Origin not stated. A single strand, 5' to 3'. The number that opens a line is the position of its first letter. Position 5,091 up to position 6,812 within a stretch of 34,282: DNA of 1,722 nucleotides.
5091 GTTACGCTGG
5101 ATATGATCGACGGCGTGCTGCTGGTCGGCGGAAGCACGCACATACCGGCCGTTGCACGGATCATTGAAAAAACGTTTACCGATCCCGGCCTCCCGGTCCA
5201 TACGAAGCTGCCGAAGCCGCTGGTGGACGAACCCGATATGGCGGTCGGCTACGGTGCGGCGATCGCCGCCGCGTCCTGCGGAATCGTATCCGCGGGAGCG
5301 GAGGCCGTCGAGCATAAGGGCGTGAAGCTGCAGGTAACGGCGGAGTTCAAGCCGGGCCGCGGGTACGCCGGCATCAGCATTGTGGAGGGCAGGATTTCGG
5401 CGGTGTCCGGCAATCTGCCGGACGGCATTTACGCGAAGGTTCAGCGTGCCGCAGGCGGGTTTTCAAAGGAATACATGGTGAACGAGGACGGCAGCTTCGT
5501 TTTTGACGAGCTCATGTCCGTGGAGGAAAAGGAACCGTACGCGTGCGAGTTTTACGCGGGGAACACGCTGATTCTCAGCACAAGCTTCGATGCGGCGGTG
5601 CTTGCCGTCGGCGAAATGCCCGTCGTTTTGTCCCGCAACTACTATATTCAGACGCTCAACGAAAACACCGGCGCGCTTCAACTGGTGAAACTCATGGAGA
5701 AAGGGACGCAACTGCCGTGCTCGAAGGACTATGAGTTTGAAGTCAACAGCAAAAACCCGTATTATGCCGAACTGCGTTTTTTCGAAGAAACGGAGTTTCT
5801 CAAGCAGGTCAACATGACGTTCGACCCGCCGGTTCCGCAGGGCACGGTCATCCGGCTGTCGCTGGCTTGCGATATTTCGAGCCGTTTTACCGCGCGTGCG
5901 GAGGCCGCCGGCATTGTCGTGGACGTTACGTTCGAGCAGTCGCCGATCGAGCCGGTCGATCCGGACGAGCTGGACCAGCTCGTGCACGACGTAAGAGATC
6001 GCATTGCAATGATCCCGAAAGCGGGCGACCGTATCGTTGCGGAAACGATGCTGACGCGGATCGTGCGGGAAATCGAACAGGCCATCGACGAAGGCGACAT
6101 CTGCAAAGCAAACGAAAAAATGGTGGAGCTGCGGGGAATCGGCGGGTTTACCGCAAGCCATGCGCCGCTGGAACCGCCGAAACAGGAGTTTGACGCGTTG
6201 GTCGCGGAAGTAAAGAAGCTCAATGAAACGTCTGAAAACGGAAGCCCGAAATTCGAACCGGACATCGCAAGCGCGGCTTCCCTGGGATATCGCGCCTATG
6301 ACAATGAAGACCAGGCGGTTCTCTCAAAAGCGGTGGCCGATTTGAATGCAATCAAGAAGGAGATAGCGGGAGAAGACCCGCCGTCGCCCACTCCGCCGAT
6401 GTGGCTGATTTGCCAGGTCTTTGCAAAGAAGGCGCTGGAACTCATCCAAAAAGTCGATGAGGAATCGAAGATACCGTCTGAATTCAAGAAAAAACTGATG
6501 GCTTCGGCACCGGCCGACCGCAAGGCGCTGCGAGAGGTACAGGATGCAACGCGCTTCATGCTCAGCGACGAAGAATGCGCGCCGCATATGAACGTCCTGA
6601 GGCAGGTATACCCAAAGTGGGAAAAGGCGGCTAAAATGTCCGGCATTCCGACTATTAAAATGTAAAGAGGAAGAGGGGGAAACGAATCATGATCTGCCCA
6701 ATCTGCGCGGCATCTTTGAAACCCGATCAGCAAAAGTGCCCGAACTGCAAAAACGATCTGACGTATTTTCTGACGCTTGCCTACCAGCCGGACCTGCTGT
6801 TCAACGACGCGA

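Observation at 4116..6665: Hsp70 with intact ATPase motifs but the allosteric interdomain linker replaced by a ~115-aa insert, plus a ~240-aa C-terminal extension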

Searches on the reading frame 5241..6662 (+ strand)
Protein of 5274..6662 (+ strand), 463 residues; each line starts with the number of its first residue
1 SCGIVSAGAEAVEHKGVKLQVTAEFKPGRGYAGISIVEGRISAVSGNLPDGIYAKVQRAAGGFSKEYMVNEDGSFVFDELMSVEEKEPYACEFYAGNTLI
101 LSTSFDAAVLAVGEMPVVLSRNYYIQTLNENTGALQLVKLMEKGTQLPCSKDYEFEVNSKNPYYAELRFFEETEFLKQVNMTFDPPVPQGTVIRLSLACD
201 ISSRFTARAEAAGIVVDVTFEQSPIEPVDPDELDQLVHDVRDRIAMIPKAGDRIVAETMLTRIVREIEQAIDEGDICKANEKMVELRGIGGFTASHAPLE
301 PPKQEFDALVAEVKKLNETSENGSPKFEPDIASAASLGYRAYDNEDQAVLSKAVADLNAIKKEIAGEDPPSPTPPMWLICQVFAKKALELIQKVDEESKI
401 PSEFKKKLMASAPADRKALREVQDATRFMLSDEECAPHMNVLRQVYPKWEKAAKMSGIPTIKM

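Call 8: find_homologous_proteins(query=window:5274-6662:+, max_evalue=0.001)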
Query window:5274-6662:+ (463 aa): 1 proteins with E <= 0.001 among 8000 candidates.
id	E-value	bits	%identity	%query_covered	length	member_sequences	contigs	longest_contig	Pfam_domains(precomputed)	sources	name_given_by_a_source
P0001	6.2e-249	844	83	99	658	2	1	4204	PF00012.27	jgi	jgi:molecular chaperone DnaK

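Call 19: search_protein_representatives(protein=window:5274-6662:+)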
Query: 463 residues. Proteins with E-value up to 0.001 (for the whole library): 42; up to 1e-10: 13; up to 1e-30: 8. The best 42 are listed.
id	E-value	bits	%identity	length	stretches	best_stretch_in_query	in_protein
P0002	6.5e-107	374.8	43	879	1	18-458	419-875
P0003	2.2e-102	359.9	42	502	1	4-457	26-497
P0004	1.8e-67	244.8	56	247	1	154-376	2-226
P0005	3.1e-64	234.2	34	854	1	27-452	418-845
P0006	5.7e-61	223.4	35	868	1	19-460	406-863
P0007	1.1e-57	212.5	37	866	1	19-407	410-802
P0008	8.5e-43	163.5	28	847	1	21-456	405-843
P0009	1.4e-35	139.7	37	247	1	229-458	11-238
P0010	4.4e-28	115.1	25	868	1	51-383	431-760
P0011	2.2e-23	99.6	42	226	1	329-459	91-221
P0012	3.7e-14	69.2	24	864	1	118-459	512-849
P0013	9.0e-13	64.6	29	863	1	51-430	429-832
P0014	5.8e-11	58.6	26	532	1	114-351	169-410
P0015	4.8e-10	55.6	25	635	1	65-358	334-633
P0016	6.3e-10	55.2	50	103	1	291-354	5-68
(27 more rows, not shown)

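Call 37: find_homologous_proteins(query=A2, max_evalue=0.00001)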
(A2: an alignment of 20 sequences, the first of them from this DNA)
Query A2 (20 sequences) (474 aa, profile of the alignment): 38 proteins with E <= 0.00001 among 8000 candidates.
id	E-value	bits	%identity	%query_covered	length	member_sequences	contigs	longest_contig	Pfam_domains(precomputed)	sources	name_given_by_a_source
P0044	1.9e-137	477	100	100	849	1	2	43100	PF00012.27,PF06723.20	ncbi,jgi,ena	-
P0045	3.4e-136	473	86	99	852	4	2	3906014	PF00012.27,PF06723.20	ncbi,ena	-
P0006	1.9e-133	464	34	99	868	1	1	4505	PF00012.27,PF06723.20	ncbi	-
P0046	2.0e-129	451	83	100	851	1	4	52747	PF00012.27,PF06723.20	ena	-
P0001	1.1e-128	448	83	99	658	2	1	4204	PF00012.27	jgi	jgi:molecular chaperone DnaK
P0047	1.8e-123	431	66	100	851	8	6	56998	PF00012.27,PF06723.20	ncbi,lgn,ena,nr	ncbi:MAG: Hsp70 family protein [Oscillospiraceae bacterium]|nr:Hsp70 family protein [Oscillospiracea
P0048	4.7e-123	430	71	100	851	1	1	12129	PF00012.27,PF06723.20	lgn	-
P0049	3.5e-121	423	42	96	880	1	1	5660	PF00012.27,PF06723.20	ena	-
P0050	3.9e-118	413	71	99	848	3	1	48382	PF00012.27,PF06723.20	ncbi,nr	ncbi:MAG: Hsp70 family protein [Eubacteriales bacterium]|nr:Hsp70 family protein [Eubacteriales bact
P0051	6.5e-118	413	50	94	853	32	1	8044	PF00012.27,PF06723.20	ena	-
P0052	4.2e-117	410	45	97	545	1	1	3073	-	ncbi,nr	ncbi:MAG: hypothetical protein LBJ08_00840, partial [Bifidobacteriaceae bacterium]|nr:hypothetical p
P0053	2.5e-115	404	50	95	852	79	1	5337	PF00012.27,PF06723.20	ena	-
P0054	5.2e-115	403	44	97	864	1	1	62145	PF00012.27,PF06723.20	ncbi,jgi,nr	ncbi:MAG: Hsp70 family protein [Bifidobacteriaceae bacterium]|jgi:molecular chaperone DnaK|nr:Hsp70 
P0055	1.7e-114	401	48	98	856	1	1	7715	PF00012.27,PF06723.20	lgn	-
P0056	4.4e-114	400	37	98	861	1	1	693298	PF00012.27,PF06723.20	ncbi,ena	-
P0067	8.6e-110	386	43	98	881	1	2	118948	PF00012.27,PF06723.20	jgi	jgi:molecular chaperone DnaK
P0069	1.4e-107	379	49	96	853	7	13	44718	PF00012.27,PF06723.20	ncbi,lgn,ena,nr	ncbi:MAG: Hsp70 family protein [Oscillospiraceae bacterium]|nr:Hsp70 family protein [Oscillospiracea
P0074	7.0e-55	205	21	21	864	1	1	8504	PF00012.27,PF06723.20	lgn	-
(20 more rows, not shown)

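Call 38: find_encoding_contigs(protein=P0045, flank=10000, max_places=2)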
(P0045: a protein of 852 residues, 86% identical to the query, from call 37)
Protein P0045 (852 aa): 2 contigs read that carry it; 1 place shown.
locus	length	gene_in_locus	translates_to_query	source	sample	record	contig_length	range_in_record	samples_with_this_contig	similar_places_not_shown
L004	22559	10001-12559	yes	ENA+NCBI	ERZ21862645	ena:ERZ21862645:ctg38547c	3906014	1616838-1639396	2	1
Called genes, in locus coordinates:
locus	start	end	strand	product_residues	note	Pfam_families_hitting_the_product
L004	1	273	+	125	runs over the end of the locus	PF00903:Glyoxalase, PF13669:Glyoxalase_4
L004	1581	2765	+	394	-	-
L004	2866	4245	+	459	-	PF16697:Yop-YscD_cpl, PF00498:FHA, PF00069:Pkinase, PF07714:PK_Tyr_Ser-Thr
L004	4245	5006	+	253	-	PF13672:PP2C_2, PF00481:PP2C (faint), PF07228:SpoIIE (faint)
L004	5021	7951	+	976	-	PF13401:AAA_22 (faint), PF02861:Clp_N (weak), PF00158:Sigma54_activat (faint), PF00004:AAA (weak), PF07724:AAA_2, PF07728:AAA_5 (weak)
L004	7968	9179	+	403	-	PF00069:Pkinase, PF07714:PK_Tyr_Ser-Thr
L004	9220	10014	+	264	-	-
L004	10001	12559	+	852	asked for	PF00012:HSP70, PF06723:MreB_Mbl (weak)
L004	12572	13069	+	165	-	-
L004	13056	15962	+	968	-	-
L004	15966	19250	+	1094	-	PF00069:Pkinase, PF07714:PK_Tyr_Ser-Thr, PF25174:Beta-prop_THOC3, PF23098:Beta-prop_NOL10_N, PF25175:Beta-prop_WDR5, PF25391:WD40_Gbeta, PF24807:WD40_CDC20-Fz, PF24814:WD40_Prp19, +66 more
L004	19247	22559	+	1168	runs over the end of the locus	PF00158:Sigma54_activat (faint), PF13191:AAA_16 (faint), PF00004:AAA, PF07724:AAA_2, PF07728:AAA_5, PF00004:AAA, PF07728:AAA_5 (weak), PF01434:Peptidase_M41, +6 more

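Call 39: find_encoding_contigs(protein=P0054, flank=10000, max_places=2)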
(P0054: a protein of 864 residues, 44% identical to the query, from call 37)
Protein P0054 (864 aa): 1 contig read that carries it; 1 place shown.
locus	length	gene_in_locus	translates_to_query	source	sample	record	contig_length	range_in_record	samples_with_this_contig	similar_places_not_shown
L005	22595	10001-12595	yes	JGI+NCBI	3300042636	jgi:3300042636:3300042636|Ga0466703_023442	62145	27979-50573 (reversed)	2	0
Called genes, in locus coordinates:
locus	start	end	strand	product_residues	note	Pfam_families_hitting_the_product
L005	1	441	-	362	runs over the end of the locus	PF25199:nSTAND_NTPase5 (faint), PF13191:AAA_16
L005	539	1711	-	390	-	PF01139:RtcB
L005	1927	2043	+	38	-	-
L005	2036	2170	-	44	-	-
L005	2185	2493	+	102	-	-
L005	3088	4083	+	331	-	-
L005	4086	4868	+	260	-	-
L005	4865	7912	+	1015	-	-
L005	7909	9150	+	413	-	PF00069:Pkinase, PF07714:PK_Tyr_Ser-Thr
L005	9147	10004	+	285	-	-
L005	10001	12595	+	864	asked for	PF00012:HSP70, PF06723:MreB_Mbl (faint), PF00012:HSP70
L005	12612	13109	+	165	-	-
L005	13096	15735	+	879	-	-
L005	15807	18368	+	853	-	PF14938:SNAP (faint), PF17874:TPR_MalT (faint), PF07719:TPR_2 (faint), PF13424:TPR_12, PF12770:CHAT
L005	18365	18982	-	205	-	PF02592:Vut_1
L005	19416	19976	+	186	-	PF07963:N_methyl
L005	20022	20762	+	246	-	-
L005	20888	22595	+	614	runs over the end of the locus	-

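Call 40: find_encoding_contigs(protein=P0056, flank=10000, max_places=2)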
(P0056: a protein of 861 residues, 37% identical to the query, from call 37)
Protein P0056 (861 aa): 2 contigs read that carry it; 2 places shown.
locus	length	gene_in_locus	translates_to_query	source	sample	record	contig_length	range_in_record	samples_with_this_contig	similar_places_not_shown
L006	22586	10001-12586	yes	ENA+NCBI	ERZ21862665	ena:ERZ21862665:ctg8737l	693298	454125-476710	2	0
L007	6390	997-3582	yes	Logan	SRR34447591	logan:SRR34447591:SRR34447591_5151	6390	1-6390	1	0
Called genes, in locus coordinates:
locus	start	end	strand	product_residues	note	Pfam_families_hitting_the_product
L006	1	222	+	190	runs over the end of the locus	PF01381:HTH_3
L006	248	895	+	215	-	PF00302:CAT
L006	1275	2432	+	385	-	-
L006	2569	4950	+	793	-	PF00069:Pkinase, PF07714:PK_Tyr_Ser-Thr, PF08238:Sel1, PF13306:LRR_5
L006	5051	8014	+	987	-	PF00004:AAA (faint), PF00158:Sigma54_activat (faint), PF13191:AAA_16 (faint), PF20720:nSTAND3 (faint), PF07724:AAA_2, PF07728:AAA_5 (weak)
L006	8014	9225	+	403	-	PF00069:Pkinase, PF07714:PK_Tyr_Ser-Thr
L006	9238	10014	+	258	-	-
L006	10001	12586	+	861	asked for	PF00012:HSP70, PF06723:MreB_Mbl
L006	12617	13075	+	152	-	-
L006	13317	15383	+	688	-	-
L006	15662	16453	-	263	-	PF01398:JAB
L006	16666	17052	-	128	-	-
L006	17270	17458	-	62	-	-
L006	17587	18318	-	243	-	-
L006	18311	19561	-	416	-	PF00899:ThiF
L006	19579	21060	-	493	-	-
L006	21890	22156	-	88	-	-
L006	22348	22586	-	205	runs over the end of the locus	-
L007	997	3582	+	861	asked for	PF00012:HSP70, PF06723:MreB_Mbl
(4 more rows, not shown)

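Call 46: find_encoding_contigs(protein=P0067, flank=10000, max_places=1)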
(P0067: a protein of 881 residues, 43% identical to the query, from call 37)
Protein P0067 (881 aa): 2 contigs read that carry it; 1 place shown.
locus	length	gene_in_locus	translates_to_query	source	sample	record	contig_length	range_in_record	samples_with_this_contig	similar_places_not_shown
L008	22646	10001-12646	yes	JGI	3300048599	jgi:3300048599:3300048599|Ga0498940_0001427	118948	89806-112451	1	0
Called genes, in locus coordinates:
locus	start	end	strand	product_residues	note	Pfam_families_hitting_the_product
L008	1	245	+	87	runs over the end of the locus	PF12838:Fer4_7 (weak), PF12797:Fer4_2 (weak), PF12837:Fer4_6, PF13237:Fer4_10, PF00037:Fer4, PF12838:Fer4_7, PF13187:Fer4_9, PF00037:Fer4, +8 more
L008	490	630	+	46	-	-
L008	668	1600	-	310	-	PF01841:Transglut_core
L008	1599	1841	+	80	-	-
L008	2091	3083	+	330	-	PF10282:Lactonase (faint)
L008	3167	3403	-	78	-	-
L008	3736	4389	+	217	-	PF06347:SH3_4 (weak), PF08239:SH3_3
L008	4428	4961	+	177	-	-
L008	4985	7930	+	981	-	PF13191:AAA_16 (faint), PF00158:Sigma54_activat (faint), PF13401:AAA_22 (faint), PF20720:nSTAND3 (faint), PF17871:AAA_lid_9, PF00004:AAA (weak), PF07724:AAA_2, PF07728:AAA_5 (weak)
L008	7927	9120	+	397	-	PF00069:Pkinase, PF07714:PK_Tyr_Ser-Thr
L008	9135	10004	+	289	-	-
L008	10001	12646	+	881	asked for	PF00012:HSP70, PF06723:MreB_Mbl (weak)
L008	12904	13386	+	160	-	PF13240:Zn_Ribbon_1 (weak)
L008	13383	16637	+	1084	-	-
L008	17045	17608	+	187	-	-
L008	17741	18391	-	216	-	-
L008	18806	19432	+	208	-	PF00690:Cation_ATPase_N, PF00122:E1-E2_ATPase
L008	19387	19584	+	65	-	-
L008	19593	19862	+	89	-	-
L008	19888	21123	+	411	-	PF03033:Glyco_transf_28, PF06722:EryCIII-like_C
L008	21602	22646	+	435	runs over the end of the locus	PF01547:SBP_bac_1, PF13416:SBP_bac_8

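Call 47: find_encoding_contigs(protein=P0074, flank=10000, max_places=1)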
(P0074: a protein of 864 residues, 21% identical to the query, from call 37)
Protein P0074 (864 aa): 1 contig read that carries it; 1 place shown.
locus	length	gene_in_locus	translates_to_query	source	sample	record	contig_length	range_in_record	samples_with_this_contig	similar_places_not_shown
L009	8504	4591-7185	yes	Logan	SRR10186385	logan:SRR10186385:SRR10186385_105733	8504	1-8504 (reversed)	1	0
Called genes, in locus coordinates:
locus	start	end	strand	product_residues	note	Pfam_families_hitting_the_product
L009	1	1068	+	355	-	?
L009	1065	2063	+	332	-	-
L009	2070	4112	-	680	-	PF04734:Ceramidase_alk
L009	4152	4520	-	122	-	-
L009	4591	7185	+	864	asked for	PF00012:HSP70, PF06723:MreB_Mbl (weak)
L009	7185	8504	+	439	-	?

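Call 48: find_encoding_contigs(protein=P0069, flank=10000, max_places=2)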
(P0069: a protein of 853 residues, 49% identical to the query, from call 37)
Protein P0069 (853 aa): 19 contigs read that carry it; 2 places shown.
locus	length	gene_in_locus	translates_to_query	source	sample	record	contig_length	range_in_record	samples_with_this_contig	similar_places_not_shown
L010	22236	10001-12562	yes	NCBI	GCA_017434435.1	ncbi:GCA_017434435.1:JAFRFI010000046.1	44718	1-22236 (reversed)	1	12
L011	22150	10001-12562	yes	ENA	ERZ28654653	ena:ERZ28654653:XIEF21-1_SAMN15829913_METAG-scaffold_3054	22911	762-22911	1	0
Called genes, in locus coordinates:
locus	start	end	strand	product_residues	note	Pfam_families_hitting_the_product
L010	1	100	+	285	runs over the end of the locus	PF00702:Hydrolase (weak), PF08282:Hydrolase_3, PF05116:S6PP (weak)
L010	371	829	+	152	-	-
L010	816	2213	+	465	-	PF00069:Pkinase, PF07714:PK_Tyr_Ser-Thr, PF03109:ABC1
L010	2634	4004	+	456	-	PF16697:Yop-YscD_cpl, PF00498:FHA, PF00069:Pkinase, PF07714:PK_Tyr_Ser-Thr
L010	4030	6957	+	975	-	PF13401:AAA_22 (faint), PF02861:Clp_N (weak), PF17871:AAA_lid_9 (faint), PF00158:Sigma54_activat (faint), PF00004:AAA (faint), PF07728:AAA_5 (faint), PF07724:AAA_2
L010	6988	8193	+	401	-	PF00069:Pkinase, PF07714:PK_Tyr_Ser-Thr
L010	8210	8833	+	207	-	-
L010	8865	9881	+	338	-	-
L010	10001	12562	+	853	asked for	PF00012:HSP70, PF06723:MreB_Mbl (faint), PF00012:HSP70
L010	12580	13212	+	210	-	PF13240:Zn_Ribbon_1 (weak), PF13248:Zn_ribbon_3 (faint)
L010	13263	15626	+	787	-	-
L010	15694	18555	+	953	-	PF00069:Pkinase, PF07714:PK_Tyr_Ser-Thr, PF25175:Beta-prop_WDR5, PF25172:Beta-prop_WDR3_2nd, PF24814:WD40_Prp19, PF24817:WD40_WDHD1_1st, PF25174:Beta-prop_THOC3, PF25175:Beta-prop_WDR5, +22 more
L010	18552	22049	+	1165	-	PF05496:RuvB_N (faint), PF01078:Mg_chelatase (faint), PF07724:AAA_2, PF13173:AAA_14 (faint), PF00004:AAA, PF07728:AAA_5, PF00004:AAA, PF01434:Peptidase_M41, +6 more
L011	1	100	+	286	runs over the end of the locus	?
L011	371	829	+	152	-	-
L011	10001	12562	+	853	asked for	PF00012:HSP70, PF06723:MreB_Mbl (faint), PF00012:HSP70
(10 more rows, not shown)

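Call 64: search_protein_families(library=ncbifam, alignment_id=A2, max_evalue=0.05)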
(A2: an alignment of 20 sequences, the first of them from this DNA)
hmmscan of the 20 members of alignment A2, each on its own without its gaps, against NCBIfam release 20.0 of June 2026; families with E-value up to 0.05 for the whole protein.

A. member 1, seq(474 aa): 2 families
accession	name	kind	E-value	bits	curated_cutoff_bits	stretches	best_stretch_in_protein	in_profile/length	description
TIGR04358.1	XXXCH_domain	subfamily_domain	0.00043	20.7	40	1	307-376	20-88/90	GAK system XXXCH domain-containing protein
NF011550.0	PRK14981.1-1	equivalog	0.023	15.5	159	0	396-455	57-116/118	RNA polymerase Rpb4 family protein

B. families by the number of members that match (of 20 scanned): 21 families
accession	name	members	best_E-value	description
NF043073.1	MMSYN1_0195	2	6e-05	spermidine/putrescine ABC transporter permease/substrate-binding protein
TIGR04358.1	XXXCH_domain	2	0.00043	GAK system XXXCH domain-containing protein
TIGR04527.1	mycoplas_twoTM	2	0.015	MG_279/MG_280 family protein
NF002140.0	PRK00977.1-4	1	0.00076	exodeoxyribonuclease VII small subunit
NF003409.0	PRK04778.1-3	1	0.0012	septation ring formation regulator EzrA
NF058533.1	antiphage_ProA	1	0.0022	anti-phage protein ProA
NF008180.0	PRK10929.1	1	0.0051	miniconductance mechanosensitive channel MscM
TIGR02132.1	phaR_Bmeg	1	0.011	polyhydroxyalkanoic acid synthase subunit PhaR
NF047363.1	Zn_ribbon_CdsZ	1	0.012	zinc ribbon domain regulatory protein CdsZ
TIGR02168.1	SMC_prok_B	1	0.014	chromosome segregation protein SMC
TIGR02169.1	SMC_prok_A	1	0.014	chromosome segregation protein SMC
NF041061.1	DpdD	1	0.016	protein DpdD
NF003034.1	PRK03918.1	1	0.016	DNA double-strand break repair ATPase Rad50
TIGR02985.1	Sig70_bacteroi1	1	0.02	RNA polymerase sigma-70 factor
NF002139.0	PRK00977.1-3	1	0.021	exodeoxyribonuclease VII small subunit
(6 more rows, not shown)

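Call 65: search_protein_families(library=pfam, alignment_id=A2, max_evalue=0.05)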
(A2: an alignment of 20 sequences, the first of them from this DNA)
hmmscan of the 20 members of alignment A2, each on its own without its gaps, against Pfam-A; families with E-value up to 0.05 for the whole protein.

A. member 1, seq(474 aa): 1 family
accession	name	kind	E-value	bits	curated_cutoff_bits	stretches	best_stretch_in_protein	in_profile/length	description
PF21848.1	DUF6907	-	0.012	16.6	26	1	191-258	41-107/116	Domain of unknown function (DUF6907)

B. families by the number of members that match (of 20 scanned): 26 families (the first 25 are shown)
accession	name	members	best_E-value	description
PF17279.8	DUF5344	1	0.00081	Family of unknown function (DUF5344)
PF06160.17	EzrA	1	0.0011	Septation ring formation regulator, EzrA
PF23418.1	DUF7108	1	0.0035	Domain of unknown function (DUF7108)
PF10437.14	Lip_prot_lig_C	1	0.0055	Bacterial lipoate protein ligase C-terminus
PF18042.7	ORF_12_N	1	0.0056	ORF 12 gene product N-terminal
PF10429.15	Mtr2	1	0.0058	Nuclear pore RNA shuttling protein Mtr2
PF19979.4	DUF6415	1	0.0058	Family of unknown function (DUF6415)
PF24104.1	At5g52880_ARM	1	0.0072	F-box protein At5g52880 ARM repeat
PF21848.1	DUF6907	1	0.012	Domain of unknown function (DUF6907)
PF12392.13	DUF3656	1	0.013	Collagenase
PF09055.16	Sod_Ni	1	0.013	Nickel-containing superoxide dismutase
PF18476.7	PIN_8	1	0.017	PIN like domain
PF07160.18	SKA1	1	0.018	Spindle and kinetochore-associated protein 1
PF01017.26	STAT_alpha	1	0.019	STAT transcription factor, coiled-coil domain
PF19911.4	DUF6384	1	0.021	Family of unknown function (DUF6384)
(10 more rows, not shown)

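Call 73: find_related_loci(query=A6, collection=genome_contigs, flank=10000)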
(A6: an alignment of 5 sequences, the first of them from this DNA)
Query A6 (447 aa) in genome_contigs; peptide patterns used: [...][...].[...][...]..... (x = any residue, [..] = any of these).
67 stretches matched a pattern; 5 encode a relative of the query (tblastn E <= 1e-3); 5 distinct loci.
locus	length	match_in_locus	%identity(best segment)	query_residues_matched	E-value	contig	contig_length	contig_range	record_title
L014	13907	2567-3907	65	3-445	0e+0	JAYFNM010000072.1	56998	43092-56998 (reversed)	MAG: Oscillospiraceae bacterium isolate 3L_19 c_3L_000000035131, whole genome shotgun sequence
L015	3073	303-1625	45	3-441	4e-124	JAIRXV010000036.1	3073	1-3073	MAG: Bifidobacteriaceae bacterium isolate Gsp477_bin183 k119_3824521, whole genome shotgun sequence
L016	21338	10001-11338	44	3-444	4e-119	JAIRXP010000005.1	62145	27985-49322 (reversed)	MAG: Bifidobacteriaceae bacterium isolate Gsp477_bin170 k119_1279087, whole genome shotgun sequence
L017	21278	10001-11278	37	16-439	2e-72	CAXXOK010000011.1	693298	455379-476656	MAG: Candidatus Limiplasma sp. isolate fe5dea86-f2b4-40d7-8039-63017b3fb051 genome assembly, contig: contig_11, whole ge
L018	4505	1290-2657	33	5-444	2e-59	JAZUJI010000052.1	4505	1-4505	MAG: Acutalibacteraceae bacterium isolate T1900045256_TH20190026.MAGScoT_cleanbin_000010 SGB_5793_k141_16902, whole geno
